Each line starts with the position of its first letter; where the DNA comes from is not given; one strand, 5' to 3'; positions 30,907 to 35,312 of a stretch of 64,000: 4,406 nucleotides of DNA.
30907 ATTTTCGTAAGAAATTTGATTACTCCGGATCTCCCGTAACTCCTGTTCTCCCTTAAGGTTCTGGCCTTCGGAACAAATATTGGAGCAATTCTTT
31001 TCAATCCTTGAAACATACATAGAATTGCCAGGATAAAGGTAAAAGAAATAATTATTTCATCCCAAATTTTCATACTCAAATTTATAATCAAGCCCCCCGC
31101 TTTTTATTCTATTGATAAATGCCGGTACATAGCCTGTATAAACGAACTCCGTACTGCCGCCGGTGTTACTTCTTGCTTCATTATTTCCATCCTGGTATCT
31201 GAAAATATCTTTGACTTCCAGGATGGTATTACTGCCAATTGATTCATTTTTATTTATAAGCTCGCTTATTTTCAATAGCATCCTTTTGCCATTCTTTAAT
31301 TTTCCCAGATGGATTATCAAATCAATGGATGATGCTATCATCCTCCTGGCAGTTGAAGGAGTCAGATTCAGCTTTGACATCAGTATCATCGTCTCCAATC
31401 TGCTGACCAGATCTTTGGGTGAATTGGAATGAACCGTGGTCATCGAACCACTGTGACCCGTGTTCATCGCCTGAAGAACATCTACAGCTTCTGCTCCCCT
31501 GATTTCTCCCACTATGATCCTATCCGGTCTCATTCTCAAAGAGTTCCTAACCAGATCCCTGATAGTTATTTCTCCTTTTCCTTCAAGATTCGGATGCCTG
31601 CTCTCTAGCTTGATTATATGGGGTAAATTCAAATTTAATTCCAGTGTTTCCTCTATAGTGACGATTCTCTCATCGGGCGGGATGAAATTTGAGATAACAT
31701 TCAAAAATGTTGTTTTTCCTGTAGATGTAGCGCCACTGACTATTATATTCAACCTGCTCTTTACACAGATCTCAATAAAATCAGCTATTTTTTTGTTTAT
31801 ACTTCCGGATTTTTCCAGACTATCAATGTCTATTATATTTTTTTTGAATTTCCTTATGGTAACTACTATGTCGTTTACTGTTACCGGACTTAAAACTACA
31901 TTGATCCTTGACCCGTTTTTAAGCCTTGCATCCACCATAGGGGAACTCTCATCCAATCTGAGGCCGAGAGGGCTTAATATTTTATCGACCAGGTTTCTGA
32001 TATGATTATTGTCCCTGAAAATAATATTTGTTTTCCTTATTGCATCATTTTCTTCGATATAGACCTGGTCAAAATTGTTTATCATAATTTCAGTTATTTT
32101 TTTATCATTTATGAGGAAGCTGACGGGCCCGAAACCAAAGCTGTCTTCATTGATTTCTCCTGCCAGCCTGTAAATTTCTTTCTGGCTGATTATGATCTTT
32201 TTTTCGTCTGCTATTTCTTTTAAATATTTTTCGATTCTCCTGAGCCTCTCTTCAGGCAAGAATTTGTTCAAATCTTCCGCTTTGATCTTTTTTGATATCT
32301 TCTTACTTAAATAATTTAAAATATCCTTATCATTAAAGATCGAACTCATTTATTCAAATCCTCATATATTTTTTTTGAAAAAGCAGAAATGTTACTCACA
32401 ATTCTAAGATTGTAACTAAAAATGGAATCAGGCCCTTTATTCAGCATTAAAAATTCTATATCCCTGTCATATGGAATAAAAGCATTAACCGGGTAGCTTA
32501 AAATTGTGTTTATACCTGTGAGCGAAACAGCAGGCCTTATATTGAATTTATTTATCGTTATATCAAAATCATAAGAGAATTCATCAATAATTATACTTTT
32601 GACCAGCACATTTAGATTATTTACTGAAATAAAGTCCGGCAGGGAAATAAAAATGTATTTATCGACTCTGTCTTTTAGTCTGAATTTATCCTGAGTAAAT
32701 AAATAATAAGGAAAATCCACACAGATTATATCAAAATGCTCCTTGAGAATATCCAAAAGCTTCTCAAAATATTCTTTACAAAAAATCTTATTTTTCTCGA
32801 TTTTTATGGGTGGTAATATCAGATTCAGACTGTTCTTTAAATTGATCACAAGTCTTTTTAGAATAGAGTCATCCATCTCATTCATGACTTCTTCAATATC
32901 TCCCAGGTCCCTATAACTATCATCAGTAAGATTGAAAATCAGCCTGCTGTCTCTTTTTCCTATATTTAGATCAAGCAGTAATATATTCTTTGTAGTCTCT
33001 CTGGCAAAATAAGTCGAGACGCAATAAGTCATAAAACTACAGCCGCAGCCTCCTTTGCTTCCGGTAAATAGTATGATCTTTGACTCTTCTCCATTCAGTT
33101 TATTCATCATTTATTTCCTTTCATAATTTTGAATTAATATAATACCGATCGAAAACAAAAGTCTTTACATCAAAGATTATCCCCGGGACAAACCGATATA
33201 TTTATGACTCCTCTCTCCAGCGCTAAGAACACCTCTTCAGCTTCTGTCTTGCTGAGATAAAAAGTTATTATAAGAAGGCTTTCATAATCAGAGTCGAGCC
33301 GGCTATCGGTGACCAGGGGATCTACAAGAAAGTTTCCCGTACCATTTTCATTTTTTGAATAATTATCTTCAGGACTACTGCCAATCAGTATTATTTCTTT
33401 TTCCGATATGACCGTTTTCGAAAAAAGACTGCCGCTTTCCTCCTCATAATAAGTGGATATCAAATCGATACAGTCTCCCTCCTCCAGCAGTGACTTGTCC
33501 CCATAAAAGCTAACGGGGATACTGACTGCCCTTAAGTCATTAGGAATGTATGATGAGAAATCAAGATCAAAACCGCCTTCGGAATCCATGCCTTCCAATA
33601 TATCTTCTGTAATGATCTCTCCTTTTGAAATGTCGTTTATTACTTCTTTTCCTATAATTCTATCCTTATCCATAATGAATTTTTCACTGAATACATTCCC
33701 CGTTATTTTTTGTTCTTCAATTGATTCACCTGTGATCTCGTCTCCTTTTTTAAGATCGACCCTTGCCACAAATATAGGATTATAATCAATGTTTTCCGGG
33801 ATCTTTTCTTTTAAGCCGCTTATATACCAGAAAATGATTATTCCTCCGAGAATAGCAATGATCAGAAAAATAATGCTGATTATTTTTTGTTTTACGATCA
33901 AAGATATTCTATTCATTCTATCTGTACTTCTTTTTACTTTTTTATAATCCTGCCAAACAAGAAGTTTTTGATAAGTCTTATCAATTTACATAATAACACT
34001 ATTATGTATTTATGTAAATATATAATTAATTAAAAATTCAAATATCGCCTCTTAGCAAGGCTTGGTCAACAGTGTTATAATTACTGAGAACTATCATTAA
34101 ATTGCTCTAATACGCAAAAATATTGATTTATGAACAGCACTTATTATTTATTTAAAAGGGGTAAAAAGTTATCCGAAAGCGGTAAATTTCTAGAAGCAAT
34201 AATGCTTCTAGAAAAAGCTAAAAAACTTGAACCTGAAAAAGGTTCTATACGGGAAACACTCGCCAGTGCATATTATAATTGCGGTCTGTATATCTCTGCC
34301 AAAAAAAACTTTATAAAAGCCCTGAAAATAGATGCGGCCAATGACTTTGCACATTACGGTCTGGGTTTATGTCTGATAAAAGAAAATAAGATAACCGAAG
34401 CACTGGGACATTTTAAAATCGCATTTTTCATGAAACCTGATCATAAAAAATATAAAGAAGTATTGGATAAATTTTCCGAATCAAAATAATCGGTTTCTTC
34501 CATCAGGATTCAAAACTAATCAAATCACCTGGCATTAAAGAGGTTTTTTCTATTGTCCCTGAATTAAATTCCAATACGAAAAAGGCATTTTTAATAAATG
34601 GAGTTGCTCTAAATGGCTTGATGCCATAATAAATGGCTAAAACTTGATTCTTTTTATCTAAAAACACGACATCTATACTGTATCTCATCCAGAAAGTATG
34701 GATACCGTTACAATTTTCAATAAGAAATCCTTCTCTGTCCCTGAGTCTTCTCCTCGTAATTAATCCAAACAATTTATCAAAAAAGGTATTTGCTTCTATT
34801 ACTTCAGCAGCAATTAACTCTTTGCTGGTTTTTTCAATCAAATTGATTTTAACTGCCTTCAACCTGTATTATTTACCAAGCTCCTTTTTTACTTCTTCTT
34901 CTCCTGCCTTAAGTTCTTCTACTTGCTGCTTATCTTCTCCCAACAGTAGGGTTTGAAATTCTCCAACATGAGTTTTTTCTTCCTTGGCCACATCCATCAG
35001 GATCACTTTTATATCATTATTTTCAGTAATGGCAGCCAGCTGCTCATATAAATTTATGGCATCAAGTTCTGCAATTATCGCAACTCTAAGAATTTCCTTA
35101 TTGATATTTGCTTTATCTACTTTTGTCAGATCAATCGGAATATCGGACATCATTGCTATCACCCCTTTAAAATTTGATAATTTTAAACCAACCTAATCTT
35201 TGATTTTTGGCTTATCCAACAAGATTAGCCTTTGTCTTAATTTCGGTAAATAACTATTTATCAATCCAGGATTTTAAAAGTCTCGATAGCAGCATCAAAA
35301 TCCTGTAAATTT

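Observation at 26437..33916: Secretin-less Tad/Flp pilus locus ending in a tail-less SsbB-like SSB: a candidate DNA-uptake pilus in a monoderm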

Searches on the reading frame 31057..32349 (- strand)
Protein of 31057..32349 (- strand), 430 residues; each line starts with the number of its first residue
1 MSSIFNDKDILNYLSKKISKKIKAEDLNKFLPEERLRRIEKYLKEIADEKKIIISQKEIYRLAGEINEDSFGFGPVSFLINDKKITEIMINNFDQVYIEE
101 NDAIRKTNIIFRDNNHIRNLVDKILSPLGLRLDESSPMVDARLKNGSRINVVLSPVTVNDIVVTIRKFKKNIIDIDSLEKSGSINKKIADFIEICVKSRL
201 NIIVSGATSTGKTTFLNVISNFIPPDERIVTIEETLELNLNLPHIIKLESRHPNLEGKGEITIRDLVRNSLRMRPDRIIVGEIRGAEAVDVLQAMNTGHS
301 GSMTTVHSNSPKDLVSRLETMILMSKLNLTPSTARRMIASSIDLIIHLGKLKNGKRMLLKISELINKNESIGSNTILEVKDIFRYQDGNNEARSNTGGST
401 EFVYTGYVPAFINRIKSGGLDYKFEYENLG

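Call 3: search_protein_families(library=pfam, proteins=[window:31057-32349:-], max_evalue=0.01)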
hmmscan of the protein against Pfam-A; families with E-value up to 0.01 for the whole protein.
window:31057-32349:- (430 aa): 1 family
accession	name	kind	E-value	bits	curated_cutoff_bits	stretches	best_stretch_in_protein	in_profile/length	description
PF00437.27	T2SSE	-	6e-58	196.7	24.9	1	73-348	5-277/370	Type II/IV secretion system protein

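Call 4: search_protein_families(library=ncbifam, proteins=[window:31057-32349:-], max_evalue=0.01)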
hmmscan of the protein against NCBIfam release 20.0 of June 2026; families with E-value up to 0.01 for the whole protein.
window:31057-32349:- (430 aa): 24 families
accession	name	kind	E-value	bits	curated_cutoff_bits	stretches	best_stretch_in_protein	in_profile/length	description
TIGR03819.1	heli_sec_ATPase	hypoth_equivalog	3.9e-92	309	373.15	1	44-361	23-338/340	TadA family conjugal transfer-associated ATPase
TIGR02788.1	VirB11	equivalog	1.2e-68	231.4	249.95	2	186-356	131-302/308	P-type DNA transfer ATPase VirB11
NF010475.0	PRK13900.1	equivalog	1.6e-58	198.3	389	2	185-362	146-323/333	type IV secretion system ATPase VirB11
NF058587.1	archaellum_moto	equivalog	2.4e-56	191.6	550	1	30-320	112-395/527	archaellum flagellar ATPase motor FlaI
TIGR02782.1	TrbB_P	equivalog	3.9e-54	184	304.55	1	78-357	16-287/303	P-type conjugative transfer ATPase TrbB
NF010469.0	PRK13894.1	subfamily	3.5e-42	144.9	508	1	79-357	30-301/320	conjugal transfer ATPase TrbB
NF010407.0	PRK13833.1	subfamily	4.1e-38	131.6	499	1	76-360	22-299/323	conjugal transfer protein TrbB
NF053672.1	bindosome_BasE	exception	2.4e-34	118.9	1000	1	36-385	108-441/512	bindosome assembly system ATPase subunit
NF010425.0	PRK13851.1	equivalog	6.1e-33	114.1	461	1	187-348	150-312/344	type IV secretion system protein VirB11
NF041000.1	ATPase_ComGA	equivalog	1.4e-16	60.3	300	1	186-323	115-247/267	competence type IV pilus ATPase ComGA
NF007755.0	PRK10436.1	equivalog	8.2e-14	51.1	617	1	159-346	182-350/465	type II secretion system protein GspE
TIGR01420.1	pilT_fam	subfamily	1.1e-13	51.1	319.1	1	81-324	10-245/343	PilT/PilU family type 4a pilus ATPase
TIGR02533.1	type_II_gspE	equivalog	2e-13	49.9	630.25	1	155-321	201-359/486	type II secretion system ATPase GspE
TIGR02538.1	type_IV_pilB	equivalog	8.7e-12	44.4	675.65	1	161-325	281-436/564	type IV-A pilus assembly ATPase PilB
TIGR02525.1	plasmid_TraJ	equivalog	1.7e-11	43.7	368.3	1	161-322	118-273/372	plasmid transfer ATPase TraJ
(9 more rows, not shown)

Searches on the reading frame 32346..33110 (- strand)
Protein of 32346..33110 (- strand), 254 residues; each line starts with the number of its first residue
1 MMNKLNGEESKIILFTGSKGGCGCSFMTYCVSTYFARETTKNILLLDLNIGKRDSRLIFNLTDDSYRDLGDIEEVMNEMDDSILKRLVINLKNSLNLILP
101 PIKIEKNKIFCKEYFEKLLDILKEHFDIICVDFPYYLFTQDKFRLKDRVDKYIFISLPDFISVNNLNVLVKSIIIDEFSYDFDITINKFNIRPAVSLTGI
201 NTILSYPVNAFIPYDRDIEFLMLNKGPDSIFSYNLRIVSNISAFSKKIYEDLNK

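Call 3: search_protein_families(library=pfam, proteins=[window:32346-33110:-], max_evalue=0.01)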
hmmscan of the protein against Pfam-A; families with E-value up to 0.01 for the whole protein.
window:32346-33110:- (254 aa): 2 families
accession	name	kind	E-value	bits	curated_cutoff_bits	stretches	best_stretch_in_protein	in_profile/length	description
PF13614.12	AAA_31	-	0.00023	21.6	27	1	11-137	2-129/177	AAA domain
PF01656.29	CbiA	-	0.0023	18.3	25.4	0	13-91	1-82/125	CobQ/CobB/MinD/ParA nucleotide binding domain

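Call 4: search_protein_families(library=ncbifam, proteins=[window:32346-33110:-], max_evalue=0.01)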
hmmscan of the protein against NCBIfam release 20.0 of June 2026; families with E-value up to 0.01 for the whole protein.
window:32346-33110:- (254 aa): 7 families
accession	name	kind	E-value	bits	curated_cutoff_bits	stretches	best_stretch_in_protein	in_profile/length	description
TIGR01968.1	minD_bact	equivalog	4.7e-10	39.2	212.9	1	11-228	2-216/261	septum site-determining protein MinD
TIGR01007.1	eps_fam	subfamily_domain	4.7e-08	32.8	108.05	1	5-153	12-155/204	polysaccharide biosynthesis tyrosine autokinase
NF008079.0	PRK10818.1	equivalog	4.8e-07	29.4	508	1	11-145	3-133/270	septum site-determining protein MinD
TIGR01969.1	minD_arch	subfamily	4.3e-05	22.8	201.75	1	12-219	2-201/251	cell division ATPase MinD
NF007350.0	PRK09841.1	equivalog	0.00014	20.2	1248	1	8-142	529-657/726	tyrosine-protein kinase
TIGR03018.1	pepcterm_TyrKin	hypoth_equivalog_domain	0.00021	20.7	230.65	1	8-157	33-180/207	XrtA-associated tyrosine autokinase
TIGR03029.1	EpsG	equivalog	0.00023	20.4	313.8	1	7-137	100-224/274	chain length determinant protein tyrosine kinase EpsG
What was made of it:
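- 32346..33110 (-): cpaE/tadZ-like MinD/ParA-type ATPase gene. Calls 3, 4: only weak AAA_31, CbiA and MinD matches.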

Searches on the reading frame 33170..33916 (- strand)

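Call 3: search_protein_families(library=pfam, proteins=[window:33170-33916:-], max_evalue=0.01)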
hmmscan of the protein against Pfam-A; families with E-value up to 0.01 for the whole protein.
window:33170-33916:- (248 aa): 3 families
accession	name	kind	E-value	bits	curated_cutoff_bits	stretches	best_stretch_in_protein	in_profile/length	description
PF08666.17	SAF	-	5.5e-08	33.7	21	1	48-105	3-60/63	SAF domain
PF13144.11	ChapFlgA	-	9.8e-06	26.1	23.8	1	47-108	2-61/122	Chaperone for flagella basal body P-ring formation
PF16976.10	RcpC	-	4.2e-05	23.9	28.8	1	120-239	3-110/114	Flp pilus assembly protein RcpC/CpaB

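Call 4: search_protein_families(library=ncbifam, proteins=[window:33170-33916:-], max_evalue=0.01)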
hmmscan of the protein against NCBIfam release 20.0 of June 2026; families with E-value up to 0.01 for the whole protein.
window:33170-33916:- (248 aa): 2 families
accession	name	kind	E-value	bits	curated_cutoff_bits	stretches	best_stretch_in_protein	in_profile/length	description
TIGR03177.1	pilus_cpaB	equivalog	2.8e-18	66.1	71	1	15-242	1-212/262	Flp pilus assembly protein CpaB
TIGR03170.1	flgA_cterm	equivalog_domain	2.2e-07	30.9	54.65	1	46-107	13-74/137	flagellar basal body P-ring formation chaperone FlgA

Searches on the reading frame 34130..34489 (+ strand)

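Call 7: search_protein_families(library=pfam, proteins=[window:34130-34489:+], max_evalue=0.001)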
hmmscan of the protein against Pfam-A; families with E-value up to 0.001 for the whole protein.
window:34130-34489:+ (119 aa): 8 families
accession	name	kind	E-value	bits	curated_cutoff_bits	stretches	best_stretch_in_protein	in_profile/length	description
PF07719.23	TPR_2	-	4e-10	39.4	27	0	74-99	3-28/34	Tetratricopeptide repeat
PF00515.34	TPR_1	-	1.4e-09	37.8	27.8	0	74-103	3-32/34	Tetratricopeptide repeat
PF14559.12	TPR_19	-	4.7e-08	33.7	25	0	16-56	3-43/68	Tetratricopeptide repeat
PF13414.12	TPR_11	-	1.6e-07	31.3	26.8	0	46-80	2-36/42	TPR repeat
PF12895.13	ANAPC3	-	9.8e-07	29.4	27.2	1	20-95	5-79/82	Anaphase-promoting complex, cyclosome, subunit 3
PF13181.12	TPR_8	-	2.3e-06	27.8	25.7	0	43-71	6-34/34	Tetratricopeptide repeat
PF13431.12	TPR_17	-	8.8e-05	22.9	24.4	0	61-92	2-33/34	Tetratricopeptide repeat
PF13424.12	TPR_12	-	0.00023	21.7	30.1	0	41-96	6-69/77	Tetratricopeptide repeat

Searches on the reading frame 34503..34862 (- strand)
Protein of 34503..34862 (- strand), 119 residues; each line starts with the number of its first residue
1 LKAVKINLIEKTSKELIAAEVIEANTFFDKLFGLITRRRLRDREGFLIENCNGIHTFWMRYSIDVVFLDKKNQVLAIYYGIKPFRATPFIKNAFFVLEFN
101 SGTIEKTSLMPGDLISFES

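Call 7: search_protein_families(library=pfam, proteins=[window:34503-34862:-], max_evalue=0.001)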
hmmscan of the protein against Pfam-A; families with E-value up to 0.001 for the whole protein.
window:34503-34862:- (119 aa): 1 family
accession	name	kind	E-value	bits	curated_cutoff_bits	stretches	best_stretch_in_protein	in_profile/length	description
PF02643.20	DUF192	-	3.3e-17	62.8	27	1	21-117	3-96/96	Uncharacterized ACR, COG1430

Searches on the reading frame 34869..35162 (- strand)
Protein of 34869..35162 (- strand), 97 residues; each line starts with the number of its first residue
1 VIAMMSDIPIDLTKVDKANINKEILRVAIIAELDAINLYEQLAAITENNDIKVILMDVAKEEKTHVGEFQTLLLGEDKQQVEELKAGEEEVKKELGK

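Call 7: search_protein_families(library=pfam, proteins=[window:34869-35162:-], max_evalue=0.001)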
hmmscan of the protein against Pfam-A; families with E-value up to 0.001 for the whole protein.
window:34869-35162:- (97 aa): 3 families
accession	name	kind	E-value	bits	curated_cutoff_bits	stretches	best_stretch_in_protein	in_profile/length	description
PF02915.23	Rubrerythrin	-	1.3e-07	32.5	22.8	1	23-81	1-61/137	Rubrerythrin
PF22277.2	EncFtn-like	-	4.1e-06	26.9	27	1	15-66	9-60/85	EncFtn-like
PF03232.19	COQ7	-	0.0001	22.4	23.5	1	22-74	4-57/169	Ubiquinone biosynthesis protein COQ7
